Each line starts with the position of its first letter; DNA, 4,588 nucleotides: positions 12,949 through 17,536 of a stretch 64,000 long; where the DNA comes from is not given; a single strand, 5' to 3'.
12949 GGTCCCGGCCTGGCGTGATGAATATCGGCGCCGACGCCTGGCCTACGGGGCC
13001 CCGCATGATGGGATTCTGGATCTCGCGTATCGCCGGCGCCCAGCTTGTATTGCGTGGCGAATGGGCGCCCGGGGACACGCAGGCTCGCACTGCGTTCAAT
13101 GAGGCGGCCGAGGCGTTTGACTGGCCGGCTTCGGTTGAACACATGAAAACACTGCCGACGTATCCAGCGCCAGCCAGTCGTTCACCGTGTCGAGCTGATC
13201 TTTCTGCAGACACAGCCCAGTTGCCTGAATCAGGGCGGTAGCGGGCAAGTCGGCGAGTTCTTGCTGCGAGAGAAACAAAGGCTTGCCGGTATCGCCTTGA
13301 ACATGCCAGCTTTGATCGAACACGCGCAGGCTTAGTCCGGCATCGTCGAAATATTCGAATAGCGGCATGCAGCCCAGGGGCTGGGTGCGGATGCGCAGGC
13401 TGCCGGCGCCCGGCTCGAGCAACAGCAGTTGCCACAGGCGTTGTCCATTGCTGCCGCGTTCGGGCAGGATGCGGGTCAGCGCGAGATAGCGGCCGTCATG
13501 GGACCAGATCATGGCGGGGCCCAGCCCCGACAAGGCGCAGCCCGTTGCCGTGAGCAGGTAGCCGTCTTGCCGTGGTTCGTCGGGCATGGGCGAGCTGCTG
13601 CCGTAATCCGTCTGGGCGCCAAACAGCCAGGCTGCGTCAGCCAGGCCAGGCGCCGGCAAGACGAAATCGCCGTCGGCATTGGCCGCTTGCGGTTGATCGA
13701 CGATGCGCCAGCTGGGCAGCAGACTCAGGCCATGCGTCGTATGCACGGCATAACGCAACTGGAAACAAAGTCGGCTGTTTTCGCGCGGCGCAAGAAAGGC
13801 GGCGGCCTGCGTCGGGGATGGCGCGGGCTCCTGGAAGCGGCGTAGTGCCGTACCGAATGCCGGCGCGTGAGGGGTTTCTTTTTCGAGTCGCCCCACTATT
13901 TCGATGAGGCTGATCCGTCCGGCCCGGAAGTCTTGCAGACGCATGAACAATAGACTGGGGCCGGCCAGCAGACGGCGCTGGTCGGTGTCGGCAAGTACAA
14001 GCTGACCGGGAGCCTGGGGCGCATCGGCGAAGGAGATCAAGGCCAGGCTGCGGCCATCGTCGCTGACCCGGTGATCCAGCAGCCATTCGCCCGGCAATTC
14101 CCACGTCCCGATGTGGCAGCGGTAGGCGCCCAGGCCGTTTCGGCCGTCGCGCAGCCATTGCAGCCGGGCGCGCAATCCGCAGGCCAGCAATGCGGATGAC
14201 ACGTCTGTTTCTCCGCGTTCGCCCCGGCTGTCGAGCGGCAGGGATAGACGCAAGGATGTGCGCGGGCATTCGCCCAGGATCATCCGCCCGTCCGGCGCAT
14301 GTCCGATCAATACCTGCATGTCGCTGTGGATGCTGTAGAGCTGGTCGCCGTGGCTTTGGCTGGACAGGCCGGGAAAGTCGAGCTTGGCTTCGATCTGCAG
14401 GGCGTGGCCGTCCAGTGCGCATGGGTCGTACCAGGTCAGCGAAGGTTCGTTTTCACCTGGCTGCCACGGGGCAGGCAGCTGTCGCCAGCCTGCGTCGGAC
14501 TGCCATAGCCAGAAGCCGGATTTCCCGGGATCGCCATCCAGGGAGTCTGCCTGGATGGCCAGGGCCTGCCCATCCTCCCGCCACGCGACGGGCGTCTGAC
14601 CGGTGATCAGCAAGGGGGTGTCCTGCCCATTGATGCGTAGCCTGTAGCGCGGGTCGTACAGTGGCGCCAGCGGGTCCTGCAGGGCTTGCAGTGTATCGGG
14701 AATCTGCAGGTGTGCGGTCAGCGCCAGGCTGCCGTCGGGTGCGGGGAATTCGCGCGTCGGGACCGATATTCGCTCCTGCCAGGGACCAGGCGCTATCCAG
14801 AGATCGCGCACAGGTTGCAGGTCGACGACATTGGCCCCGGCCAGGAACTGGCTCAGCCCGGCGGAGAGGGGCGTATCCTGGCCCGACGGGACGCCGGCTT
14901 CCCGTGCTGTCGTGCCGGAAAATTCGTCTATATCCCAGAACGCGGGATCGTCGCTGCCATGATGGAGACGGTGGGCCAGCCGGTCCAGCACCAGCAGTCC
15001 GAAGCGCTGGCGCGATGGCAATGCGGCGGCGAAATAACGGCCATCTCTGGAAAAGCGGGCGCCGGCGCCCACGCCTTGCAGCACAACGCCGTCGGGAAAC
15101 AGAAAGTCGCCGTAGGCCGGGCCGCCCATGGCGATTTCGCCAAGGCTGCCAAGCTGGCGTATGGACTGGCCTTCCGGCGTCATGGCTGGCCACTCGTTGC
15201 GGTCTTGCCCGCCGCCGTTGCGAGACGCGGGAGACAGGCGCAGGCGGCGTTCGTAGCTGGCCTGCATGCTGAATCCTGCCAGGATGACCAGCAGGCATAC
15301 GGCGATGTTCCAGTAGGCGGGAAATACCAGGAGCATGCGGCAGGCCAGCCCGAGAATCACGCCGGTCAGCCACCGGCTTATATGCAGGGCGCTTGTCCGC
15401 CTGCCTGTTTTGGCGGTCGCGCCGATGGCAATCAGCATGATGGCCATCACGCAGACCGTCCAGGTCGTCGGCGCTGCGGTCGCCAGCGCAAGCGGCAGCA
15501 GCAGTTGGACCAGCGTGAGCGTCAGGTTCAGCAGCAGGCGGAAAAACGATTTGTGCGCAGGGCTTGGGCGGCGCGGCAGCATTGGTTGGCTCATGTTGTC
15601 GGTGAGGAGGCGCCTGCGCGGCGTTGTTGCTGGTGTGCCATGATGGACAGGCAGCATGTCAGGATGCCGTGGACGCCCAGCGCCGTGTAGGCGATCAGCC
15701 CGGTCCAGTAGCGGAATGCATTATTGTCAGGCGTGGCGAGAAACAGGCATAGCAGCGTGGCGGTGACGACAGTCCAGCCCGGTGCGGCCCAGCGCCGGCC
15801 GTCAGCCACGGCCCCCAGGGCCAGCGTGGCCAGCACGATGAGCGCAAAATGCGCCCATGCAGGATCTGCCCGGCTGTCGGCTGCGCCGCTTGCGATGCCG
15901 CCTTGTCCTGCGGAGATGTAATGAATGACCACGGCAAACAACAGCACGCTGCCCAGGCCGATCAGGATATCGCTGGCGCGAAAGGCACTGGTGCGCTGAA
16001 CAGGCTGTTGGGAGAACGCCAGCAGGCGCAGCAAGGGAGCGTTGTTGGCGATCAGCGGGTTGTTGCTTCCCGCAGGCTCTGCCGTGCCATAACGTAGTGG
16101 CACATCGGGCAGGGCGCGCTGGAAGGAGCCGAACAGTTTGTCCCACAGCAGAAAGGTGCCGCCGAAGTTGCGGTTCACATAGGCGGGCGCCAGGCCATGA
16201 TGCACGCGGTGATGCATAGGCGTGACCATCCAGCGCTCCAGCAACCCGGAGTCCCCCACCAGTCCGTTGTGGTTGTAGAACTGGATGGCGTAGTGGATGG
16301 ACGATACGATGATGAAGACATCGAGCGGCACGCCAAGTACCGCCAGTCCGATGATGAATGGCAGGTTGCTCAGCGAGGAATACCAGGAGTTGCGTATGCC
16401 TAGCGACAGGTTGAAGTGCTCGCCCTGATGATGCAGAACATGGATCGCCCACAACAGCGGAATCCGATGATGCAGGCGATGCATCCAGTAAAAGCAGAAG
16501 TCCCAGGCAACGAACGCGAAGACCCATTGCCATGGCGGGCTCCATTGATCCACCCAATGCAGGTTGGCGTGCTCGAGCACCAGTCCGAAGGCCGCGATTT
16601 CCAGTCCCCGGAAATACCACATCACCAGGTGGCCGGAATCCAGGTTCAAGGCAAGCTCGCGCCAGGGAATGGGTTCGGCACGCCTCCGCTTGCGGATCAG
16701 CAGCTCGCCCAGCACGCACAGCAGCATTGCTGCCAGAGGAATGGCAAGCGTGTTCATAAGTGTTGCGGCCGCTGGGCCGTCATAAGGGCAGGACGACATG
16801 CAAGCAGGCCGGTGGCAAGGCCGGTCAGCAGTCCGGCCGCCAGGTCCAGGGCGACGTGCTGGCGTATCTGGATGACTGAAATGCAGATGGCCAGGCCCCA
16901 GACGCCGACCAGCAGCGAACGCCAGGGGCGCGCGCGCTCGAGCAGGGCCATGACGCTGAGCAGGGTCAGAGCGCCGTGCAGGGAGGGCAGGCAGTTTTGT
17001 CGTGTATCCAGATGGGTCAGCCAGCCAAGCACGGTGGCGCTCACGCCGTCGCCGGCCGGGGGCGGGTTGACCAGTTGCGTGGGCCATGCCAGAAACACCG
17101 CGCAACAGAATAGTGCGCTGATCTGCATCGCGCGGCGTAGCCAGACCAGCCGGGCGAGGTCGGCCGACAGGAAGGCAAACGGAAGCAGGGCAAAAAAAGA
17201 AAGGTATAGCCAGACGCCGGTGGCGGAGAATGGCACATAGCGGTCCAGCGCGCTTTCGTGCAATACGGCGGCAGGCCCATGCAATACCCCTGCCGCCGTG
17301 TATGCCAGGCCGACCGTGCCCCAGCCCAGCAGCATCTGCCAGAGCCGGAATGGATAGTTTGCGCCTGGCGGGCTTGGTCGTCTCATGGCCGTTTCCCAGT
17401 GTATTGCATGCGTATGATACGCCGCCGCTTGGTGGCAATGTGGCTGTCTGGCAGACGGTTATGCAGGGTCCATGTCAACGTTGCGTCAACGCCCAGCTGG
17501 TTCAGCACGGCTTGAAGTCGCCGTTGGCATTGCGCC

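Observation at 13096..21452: Seven-gene translationally coupled lipid/secondary-metabolite operon of unknown product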

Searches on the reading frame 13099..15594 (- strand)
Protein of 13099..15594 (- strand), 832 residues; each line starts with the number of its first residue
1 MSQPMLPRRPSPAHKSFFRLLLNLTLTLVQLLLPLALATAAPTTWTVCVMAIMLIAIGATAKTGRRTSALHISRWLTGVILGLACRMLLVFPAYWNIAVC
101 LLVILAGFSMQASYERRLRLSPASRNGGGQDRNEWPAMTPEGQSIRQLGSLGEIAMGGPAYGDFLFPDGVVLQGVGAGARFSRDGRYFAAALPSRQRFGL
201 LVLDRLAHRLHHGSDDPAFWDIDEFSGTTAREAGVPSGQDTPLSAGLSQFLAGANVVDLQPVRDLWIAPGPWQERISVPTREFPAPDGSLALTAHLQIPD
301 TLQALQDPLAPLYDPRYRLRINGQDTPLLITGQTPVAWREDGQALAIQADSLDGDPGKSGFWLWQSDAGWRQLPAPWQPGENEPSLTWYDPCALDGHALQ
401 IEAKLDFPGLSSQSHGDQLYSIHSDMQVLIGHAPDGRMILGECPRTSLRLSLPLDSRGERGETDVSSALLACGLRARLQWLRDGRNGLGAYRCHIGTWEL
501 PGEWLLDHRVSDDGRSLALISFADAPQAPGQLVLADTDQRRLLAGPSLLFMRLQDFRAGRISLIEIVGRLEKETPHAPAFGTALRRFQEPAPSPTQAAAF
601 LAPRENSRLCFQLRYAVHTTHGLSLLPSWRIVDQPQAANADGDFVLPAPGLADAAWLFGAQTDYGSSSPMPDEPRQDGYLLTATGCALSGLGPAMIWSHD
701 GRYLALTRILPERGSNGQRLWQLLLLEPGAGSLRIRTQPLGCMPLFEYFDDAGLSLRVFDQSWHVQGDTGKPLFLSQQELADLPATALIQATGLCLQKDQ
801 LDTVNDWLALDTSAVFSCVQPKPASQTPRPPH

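Call 4: search_protein_families(library=pfam, proteins=[window:13099-15594:-], max_evalue=0.01)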
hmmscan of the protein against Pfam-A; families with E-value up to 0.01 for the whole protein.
window:13099-15594:- (832 aa): 0 families

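Call 5: search_protein_families(library=ncbifam, proteins=[window:13099-15594:-], max_evalue=0.01)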
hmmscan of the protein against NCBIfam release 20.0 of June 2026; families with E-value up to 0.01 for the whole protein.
window:13099-15594:- (832 aa): 0 families

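Call 49: find_homologous_proteins(query=window:13099-15594:-, region=1-832)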
Query window:13099-15594:-, residues 1-832 (832 aa): 40 proteins with E <= 0.001 among 8000 candidates.
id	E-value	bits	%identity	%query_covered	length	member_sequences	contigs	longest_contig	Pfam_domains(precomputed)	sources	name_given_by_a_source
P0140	0.0e+0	1906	100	100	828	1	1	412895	-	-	-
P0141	1.1e-211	724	48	96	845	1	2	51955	-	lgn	-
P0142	1.8e-202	693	46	96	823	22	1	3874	-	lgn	-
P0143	4.2e-187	642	44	94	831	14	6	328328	-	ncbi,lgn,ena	-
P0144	9.8e-185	634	42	98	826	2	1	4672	-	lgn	-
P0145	2.0e-182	627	45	95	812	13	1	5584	-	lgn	-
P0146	3.8e-181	622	43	97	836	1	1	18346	-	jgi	jgi:hypothetical protein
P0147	1.9e-180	620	44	92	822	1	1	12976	-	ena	-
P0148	5.6e-180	619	43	94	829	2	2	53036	-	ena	-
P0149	6.5e-180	618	44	94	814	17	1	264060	-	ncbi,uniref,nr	ncbi:hypothetical protein NJH83_24800 [Pseudomonas chlororaphis]|uniref:hypothetical protein n=1 Tax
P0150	3.6e-179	616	43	97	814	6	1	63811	-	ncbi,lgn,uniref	ncbi:hypothetical protein [Pseudomonas saponiphila]|uniref:hypothetical protein n=1 Tax=Pseudomonas 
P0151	4.9e-179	615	44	96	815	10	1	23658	-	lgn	-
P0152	3.2e-178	613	44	92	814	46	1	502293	-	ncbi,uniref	ncbi:sulfite exporter TauE/SafE family protein [Pseudomonas protegens]|uniref:sulfite exporter TauE/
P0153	4.1e-178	612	40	96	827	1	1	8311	-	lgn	-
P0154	1.9e-176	607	42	96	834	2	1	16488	-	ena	-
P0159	1.6e-173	597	43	94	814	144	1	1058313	-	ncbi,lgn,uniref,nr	ncbi:hypothetical protein [Pseudomonas protegens]|uniref:hypothetical protein n=1 Tax=Pseudomonas pr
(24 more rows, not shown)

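Call 50: find_encoding_contigs(protein=P0159, flank=8000, max_places=2)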
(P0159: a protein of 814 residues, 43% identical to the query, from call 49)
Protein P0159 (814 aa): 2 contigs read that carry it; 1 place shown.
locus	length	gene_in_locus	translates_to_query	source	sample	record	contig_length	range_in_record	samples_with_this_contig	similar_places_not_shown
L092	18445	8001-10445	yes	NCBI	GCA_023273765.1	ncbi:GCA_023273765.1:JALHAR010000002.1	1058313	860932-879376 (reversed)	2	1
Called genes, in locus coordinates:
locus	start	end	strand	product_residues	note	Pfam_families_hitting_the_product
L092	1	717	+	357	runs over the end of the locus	PF00528:BPD_transp_1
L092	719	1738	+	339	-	PF00528:BPD_transp_1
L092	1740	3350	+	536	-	PF13481:AAA_25 (faint), PF00005:ABC_tran, PF13191:AAA_16 (faint), PF13555:AAA_29 (faint), PF13304:AAA_21 (faint), PF08352:oligo_HPY (faint), PF00005:ABC_tran, PF02463:SMC_N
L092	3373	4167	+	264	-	PF00106:adh_short, PF13561:adh_short_C2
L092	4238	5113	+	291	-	-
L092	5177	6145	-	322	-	PF01590:GAF, PF13185:GAF_2, PF00990:GGDEF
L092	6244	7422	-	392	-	PF05940:NnrS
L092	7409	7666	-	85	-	-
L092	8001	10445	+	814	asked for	-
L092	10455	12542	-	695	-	PF02378:PTS_EIIC, PF00563:EAL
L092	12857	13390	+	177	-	PF04542:Sigma70_r2, PF08281:Sigma70_r4_2, PF04545:Sigma70_r4 (weak)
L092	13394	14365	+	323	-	PF16220:DUF4880, PF04773:FecR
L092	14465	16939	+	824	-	PF07660:STN, PF07715:Plug, PF00593:TonB_dep_Rec_b-barrel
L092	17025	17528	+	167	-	PF06983:3-dmu-9_3-mt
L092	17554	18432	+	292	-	PF02311:AraC_binding, PF00165:HTH_AraC, PF12833:HTH_18, PF00165:HTH_AraC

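Call 51: find_encoding_contigs(protein=P0141, flank=8000, max_places=2)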
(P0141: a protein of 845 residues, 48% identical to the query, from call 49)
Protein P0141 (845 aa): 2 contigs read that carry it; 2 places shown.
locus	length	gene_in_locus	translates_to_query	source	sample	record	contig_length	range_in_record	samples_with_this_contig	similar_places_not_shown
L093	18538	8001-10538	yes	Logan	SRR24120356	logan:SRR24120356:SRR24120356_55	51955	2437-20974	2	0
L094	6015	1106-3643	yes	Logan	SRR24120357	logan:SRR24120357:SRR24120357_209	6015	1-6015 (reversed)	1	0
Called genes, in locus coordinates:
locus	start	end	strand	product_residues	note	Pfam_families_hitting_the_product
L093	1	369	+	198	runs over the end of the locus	PF13426:PAS_9 (weak), PF00196:GerE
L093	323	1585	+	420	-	PF00581:Rhodanese, PF26341:AAA_SelU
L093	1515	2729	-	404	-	PF06772:LtrA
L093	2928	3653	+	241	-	PF02348:CTP_transf_3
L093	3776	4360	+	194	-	PF01569:PAP2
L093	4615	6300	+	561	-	PF04185:Phosphoesterase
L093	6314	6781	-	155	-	PF13404:HTH_AsnC-type, PF13412:HTH_24, PF01037:AsnC_trans_reg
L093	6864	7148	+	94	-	PF19883:DUF6356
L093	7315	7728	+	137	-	PF00301:Rubredoxin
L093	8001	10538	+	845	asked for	-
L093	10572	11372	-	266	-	PF02311:AraC_binding, PF00165:HTH_AraC (faint), PF12833:HTH_18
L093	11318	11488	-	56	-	-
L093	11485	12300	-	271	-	PF06314:ADC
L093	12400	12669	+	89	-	-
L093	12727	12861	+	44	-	PF01610:DDE_Tnp_ISL3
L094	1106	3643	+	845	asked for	-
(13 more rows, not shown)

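Call 73: predict_structure(alignment_id=A2)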
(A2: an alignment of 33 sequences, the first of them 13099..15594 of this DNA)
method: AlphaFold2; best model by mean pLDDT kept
length: 832 residues; sequences in the alignment: 33
mean_pLDDT: 87.1   pTM: 0.73
mean pLDDT of the five models: 87.1, 86.4, 85.8, 85.5, 85.1
residues with pLDDT >= 90: 513; 70-90: 234; 50-70: 39; < 50: 46
segments of 3 or more residues with pLDDT < 50: 1-15, 122-132, 236-240, 574-578, 823-832
pLDDT, mean of each block of 10 residues (from residue 1): 35 61 87 95 95 96 89 95 96 93 95 87 39 72 89 76 94 87 89 79 94 72 76 54 73 92 95 93 92 94 94 95 92 94 96 79 95 93 92 97 94 83 89 90 94 96 96 97 90 97 95 95 69 93 88 91 92 56 79 86 88 89 88 93 93 93 69 91 96 96 96 88 97 96 95 96 88 97 97 94 89 83 43 33
secondary structure, 60 per line:
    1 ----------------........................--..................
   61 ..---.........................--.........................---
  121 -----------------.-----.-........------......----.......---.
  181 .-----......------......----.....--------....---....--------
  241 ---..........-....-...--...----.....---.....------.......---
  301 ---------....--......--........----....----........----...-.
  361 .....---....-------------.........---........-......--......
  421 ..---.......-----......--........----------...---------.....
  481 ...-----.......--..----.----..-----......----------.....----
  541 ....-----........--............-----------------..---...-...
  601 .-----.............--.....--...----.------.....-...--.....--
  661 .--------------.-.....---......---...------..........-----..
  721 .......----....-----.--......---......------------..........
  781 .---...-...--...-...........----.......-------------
elements in order (helices of 4 or more, strands of 3 or more residues): H17-40 H43-62 H66-90 H93-117 E146-153 E160-165 E170-176 E187-192 E199-204 E209-213 E222-225 E229-232 E244-246 H247-253 E255-258 E260-262 E265-267 H272-276 E280-284 E291-297 H310-313 E316-321 E324-331 E336-339 E344-351 E360-365 E369-372 E386-394 E398-405 E407-412 E415-422 E426-432 E438-443 E446-453 E464-466 E476-483 E489-495 E516-521 E532-536 E541-544 E550-557 E560-571 H598-601 E607-619 E622-626 E629-631 E643-647 E654-658 E678-682 E686-691 E695-697 E704-713 E719-727 E732-735 E744-749 E753-758 E771-776 H777-781 E785-787 E789-791 E794-796 H798-808 H813-819

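Call 76: fold_search(model_id=the predicted structure, library=pdb)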
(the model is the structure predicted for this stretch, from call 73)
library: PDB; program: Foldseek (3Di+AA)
matches with E <= 10: 519; with E <= 0.001: 92
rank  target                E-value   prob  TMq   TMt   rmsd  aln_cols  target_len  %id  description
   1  1k32_A                7.0e-07  0.97  0.12  0.10  23.5       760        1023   10  Crystal structure of the tricorn protease (released 2001-12-05)
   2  7px8_A                2.7e-06  0.99  0.13  0.15  20.9       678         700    9  CryoEM structure of mammalian acylaminoacyl-peptidase (released 2022-05-25)
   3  1x70_A                2.7e-06  0.99  0.13  0.14  23.8       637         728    8  HUMAN DIPEPTIDYL PEPTIDASE IV IN COMPLEX WITH A BETA AMINO ACID INHIBITOR (released 2005-01-18)
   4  8asv_A                5.5e-06  0.94  0.13  0.10  26.0       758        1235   10  Cryo-EM structure of yeast Elongator complex (released 2022-12-07)
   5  1n1m_B                7.6e-06  0.99  0.13  0.14  22.5       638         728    8  Human Dipeptidyl Peptidase IV/CD26 in complex with an inhibitor (released 2002-12-27)
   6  8asw_A                8.0e-06  0.94  0.13  0.10  24.1       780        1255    9  Cryo-EM structure of yeast Elp123 in complex with alanine tRNA (released 2022-12-07)
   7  8avg_A                1.2e-05  0.94  0.12  0.16  21.4       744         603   10  Cryo-EM structure of mouse Elp123 with bound SAM (released 2022-12-07)
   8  6uml_A                1.2e-05  0.82  0.11  0.09  27.3       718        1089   12  Structural Basis for Thalidomide Teratogenicity Revealed by the Cereblon-DDB1-SALL4-Pomalidomide Complex (released 2020-04-15)
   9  7px8_C                1.3e-05  0.98  0.12  0.14  21.7       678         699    8  CryoEM structure of mammalian acylaminoacyl-peptidase (released 2022-05-25)
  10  1j2e_A                1.3e-05  0.98  0.14  0.15  21.8       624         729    8  Crystal structure of Human Dipeptidyl peptidase IV (released 2003-12-30)
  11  6p2k_B                1.6e-05  0.87  0.13  0.13  21.9       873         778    8  Crystal structure of AFV00434, an ancestral GH74 enzyme (released 2019-07-31)
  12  8j07_i4               1.8e-05  0.63  0.10  0.10  26.1       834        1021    9  96nm repeat of human respiratory doublet microtubule and associated axonemal complexes (released 2023-07-26)
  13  1orv_A                1.9e-05  0.99  0.14  0.15  23.1       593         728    9  Crystal Structure of Porcine Dipeptidyl Peptidase IV (CD26) (released 2003-05-06)
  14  6p2k_A                1.9e-05  0.91  0.13  0.14  22.0       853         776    8  Crystal structure of AFV00434, an ancestral GH74 enzyme (released 2019-07-31)
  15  2j55_J                2.5e-05  0.99  0.11  0.22  20.4       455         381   11  X-ray reduced Paraccocus denitrificans methylamine dehydrogenase O- quinone in complex with amicyanin. (released 2007-01-23)
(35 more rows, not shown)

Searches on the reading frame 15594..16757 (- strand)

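Call 4: search_protein_families(library=pfam, proteins=[window:15594-16757:-], max_evalue=0.01)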
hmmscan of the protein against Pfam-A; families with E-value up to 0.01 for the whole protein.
window:15594-16757:- (388 aa): 1 family
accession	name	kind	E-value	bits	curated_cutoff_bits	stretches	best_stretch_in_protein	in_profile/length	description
PF04116.19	FA_hydroxylase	-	3.1e-26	92.8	31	1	78-211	1-132/132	Fatty acid hydroxylase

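Call 5: search_protein_families(library=ncbifam, proteins=[window:15594-16757:-], max_evalue=0.01)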
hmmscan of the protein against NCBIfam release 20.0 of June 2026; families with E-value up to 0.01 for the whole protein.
window:15594-16757:- (388 aa): 1 family
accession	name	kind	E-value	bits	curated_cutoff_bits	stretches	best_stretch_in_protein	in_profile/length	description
NF052566.1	OrLpdHdlsOlsERhiz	equivalog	1.8e-18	66.9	475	1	61-213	102-255/293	ornithine lipid hydroxylase OlsE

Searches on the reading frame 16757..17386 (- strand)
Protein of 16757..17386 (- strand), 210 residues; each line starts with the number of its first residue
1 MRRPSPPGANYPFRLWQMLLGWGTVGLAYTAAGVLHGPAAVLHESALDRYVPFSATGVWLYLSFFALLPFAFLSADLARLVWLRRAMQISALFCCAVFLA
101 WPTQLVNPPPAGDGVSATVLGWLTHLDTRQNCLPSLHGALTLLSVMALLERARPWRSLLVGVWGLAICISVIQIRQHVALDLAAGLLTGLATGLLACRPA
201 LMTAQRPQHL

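Call 4: search_protein_families(library=pfam, proteins=[window:16757-17386:-], max_evalue=0.01)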
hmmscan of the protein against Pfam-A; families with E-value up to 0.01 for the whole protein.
window:16757-17386:- (210 aa): 2 families
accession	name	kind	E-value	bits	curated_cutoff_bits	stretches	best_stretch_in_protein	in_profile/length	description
PF14378.12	PAP2_3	-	1.2e-05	25.6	27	1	58-192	38-187/190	PAP2 superfamily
PF01569.27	PAP2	-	0.00069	19.8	27.2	1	127-196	45-121/130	PAP2 superfamily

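Call 5: search_protein_families(library=ncbifam, proteins=[window:16757-17386:-], max_evalue=0.01)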
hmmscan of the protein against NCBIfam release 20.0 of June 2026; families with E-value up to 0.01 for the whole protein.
window:16757-17386:- (210 aa): 1 family
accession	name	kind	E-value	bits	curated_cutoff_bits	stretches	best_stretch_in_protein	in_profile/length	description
NF008813.0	PRK11837.1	equivalog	0.0046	16.9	229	1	128-196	100-168/202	undecaprenyl-diphosphate phosphatase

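Call 72: search_solved_structures(query=A3, max_evalue=10)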
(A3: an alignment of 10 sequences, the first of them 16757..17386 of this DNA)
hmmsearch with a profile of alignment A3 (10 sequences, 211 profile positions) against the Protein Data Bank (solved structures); distinct sequences matched with E-value up to 10: 4.
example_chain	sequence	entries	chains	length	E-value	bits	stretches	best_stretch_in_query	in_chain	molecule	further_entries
6ebu_A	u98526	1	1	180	0.082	15.6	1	130-193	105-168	LpxE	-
9vj3_A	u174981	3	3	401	0.16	14.7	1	130-189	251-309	Inositol phosphorylceramide synthase catalytic subunit AUR1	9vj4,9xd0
9ivc_A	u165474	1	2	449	0.19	14.4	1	130-189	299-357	Inositol phosphorylceramide synthase catalytic subunit AUR1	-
6eyu_A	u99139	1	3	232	0.25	14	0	57-101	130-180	Bacteriorhodopsin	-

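Call 82: search_protein_families(library=pfam, alignment_id=A3, max_evalue=0.01)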
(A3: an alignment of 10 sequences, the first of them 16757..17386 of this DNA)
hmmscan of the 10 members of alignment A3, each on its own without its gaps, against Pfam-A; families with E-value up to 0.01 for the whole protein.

A. member 1, window:16757-17386:- (210 aa): 2 families
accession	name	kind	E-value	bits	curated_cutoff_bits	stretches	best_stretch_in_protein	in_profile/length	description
PF14378.12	PAP2_3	-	1.2e-05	25.6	27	1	58-192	38-187/190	PAP2 superfamily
PF01569.27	PAP2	-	0.00069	19.8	27.2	1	127-196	45-121/130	PAP2 superfamily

B. families by the number of members that match (of 10 scanned): 4 families
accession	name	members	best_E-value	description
PF14378.12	PAP2_3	10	6.3e-10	PAP2 superfamily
PF01569.27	PAP2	10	9.8e-08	PAP2 superfamily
PF14360.12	PAP2_C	1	0.0044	PAP2 superfamily C-terminal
PF09900.14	DUF2127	1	0.005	Predicted membrane protein (DUF2127)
